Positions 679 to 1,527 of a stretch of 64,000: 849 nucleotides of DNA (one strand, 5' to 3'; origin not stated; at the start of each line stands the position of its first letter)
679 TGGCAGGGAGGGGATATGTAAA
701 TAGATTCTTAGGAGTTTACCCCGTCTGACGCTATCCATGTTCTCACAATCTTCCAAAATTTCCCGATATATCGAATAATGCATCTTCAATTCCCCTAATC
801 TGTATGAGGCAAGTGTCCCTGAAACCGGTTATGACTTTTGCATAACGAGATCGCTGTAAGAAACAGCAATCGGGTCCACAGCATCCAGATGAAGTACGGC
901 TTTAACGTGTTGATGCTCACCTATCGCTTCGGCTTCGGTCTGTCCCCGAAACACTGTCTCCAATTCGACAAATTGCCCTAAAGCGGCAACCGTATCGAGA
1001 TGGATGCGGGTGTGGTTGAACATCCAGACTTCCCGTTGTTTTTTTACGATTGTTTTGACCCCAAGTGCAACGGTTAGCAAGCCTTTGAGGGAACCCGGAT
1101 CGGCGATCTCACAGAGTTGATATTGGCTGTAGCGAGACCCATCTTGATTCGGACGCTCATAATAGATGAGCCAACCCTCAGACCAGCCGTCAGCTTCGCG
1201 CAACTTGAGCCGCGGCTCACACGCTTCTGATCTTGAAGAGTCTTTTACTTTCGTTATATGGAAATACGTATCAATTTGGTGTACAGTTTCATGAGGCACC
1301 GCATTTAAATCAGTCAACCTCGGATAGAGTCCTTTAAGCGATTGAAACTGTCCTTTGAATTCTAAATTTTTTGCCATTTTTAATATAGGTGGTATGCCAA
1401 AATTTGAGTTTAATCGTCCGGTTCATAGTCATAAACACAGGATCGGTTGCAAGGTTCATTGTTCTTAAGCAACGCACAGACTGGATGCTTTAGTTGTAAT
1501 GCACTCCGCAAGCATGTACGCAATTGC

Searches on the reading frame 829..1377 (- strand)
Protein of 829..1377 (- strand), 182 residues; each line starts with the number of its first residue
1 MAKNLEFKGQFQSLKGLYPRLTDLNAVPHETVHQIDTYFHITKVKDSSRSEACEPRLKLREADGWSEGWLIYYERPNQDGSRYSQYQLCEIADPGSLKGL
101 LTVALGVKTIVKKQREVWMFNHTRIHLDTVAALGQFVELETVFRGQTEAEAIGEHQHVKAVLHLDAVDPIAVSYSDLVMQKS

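Call 54: search_protein_families(library=pfam, proteins=[window:829-1377:-], max_evalue=0.00001)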
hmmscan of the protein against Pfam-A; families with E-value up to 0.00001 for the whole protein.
window:829-1377:- (182 aa): 1 family
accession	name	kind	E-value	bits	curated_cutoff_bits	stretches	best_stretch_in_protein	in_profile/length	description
PF01928.26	CYTH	-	1.6e-10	41.6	23.2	1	17-174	21-179/179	CYTH domain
